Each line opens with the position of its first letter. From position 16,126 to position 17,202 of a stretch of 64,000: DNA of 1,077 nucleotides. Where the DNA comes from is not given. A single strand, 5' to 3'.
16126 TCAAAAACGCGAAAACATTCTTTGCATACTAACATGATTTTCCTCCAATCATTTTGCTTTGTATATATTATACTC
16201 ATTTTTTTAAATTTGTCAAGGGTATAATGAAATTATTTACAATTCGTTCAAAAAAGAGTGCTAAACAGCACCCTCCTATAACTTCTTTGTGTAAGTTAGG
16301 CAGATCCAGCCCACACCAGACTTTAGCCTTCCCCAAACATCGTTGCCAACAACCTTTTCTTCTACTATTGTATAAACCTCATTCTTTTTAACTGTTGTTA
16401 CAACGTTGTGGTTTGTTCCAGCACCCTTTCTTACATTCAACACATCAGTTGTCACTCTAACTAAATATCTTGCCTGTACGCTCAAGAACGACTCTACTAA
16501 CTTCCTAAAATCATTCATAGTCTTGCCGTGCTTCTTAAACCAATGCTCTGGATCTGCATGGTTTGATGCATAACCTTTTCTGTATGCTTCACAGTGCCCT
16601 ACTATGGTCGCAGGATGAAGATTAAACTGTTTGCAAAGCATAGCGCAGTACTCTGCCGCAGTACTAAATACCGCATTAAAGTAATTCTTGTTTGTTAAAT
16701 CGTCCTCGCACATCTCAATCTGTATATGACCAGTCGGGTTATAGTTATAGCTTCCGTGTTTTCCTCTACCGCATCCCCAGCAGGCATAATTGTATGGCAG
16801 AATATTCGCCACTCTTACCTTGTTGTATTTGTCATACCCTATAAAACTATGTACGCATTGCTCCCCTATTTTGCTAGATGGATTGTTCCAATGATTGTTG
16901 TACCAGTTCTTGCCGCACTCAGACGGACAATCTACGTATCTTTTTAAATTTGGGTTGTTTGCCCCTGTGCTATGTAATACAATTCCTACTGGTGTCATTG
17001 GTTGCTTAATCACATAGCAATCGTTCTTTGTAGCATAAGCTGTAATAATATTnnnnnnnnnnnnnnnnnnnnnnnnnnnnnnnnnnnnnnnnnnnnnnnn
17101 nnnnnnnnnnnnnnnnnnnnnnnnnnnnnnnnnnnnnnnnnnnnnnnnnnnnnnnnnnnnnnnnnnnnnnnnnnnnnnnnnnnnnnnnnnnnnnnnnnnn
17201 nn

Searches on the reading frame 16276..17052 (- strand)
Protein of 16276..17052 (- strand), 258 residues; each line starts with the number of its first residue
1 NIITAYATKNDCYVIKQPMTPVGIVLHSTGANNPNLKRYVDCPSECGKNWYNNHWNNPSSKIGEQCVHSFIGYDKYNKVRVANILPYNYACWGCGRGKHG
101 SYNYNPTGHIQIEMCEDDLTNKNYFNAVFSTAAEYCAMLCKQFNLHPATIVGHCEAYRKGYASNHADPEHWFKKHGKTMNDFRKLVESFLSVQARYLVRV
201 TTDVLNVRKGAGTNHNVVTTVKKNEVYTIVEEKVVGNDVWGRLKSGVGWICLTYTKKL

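Call 15: search_protein_families(library=phrogs, proteins=[window:16276-17052:-], max_evalue=0.00001)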
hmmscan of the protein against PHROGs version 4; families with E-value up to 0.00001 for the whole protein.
window:16276-17052:- (258 aa): 9 families
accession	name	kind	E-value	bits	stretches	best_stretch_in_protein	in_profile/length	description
phrog_15001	-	lysis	2e-50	172.9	1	1-193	16-201/367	endolysin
phrog_1794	-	lysis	6.5e-32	112.3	2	5-188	40-197/336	amidase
phrog_5182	-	lysis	4.5e-21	76.8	1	2-226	11-227/321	endolysin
phrog_2338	-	lysis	1.2e-13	52.2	1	17-230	24-237/346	endolysin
phrog_833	-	lysis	1.1e-10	42.7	1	8-188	16-175/294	endolysin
phrog_9611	-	lysis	1.6e-08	35.4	1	63-195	54-174/246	endolysin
phrog_670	-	lysis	2.1e-08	34.5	1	20-224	112-288/596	endolysin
phrog_1110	-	lysis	1.3e-07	32.3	1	24-233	25-217/301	endolysin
phrog_3088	-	lysis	7.9e-06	26.8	0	4-159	5-137/248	amidase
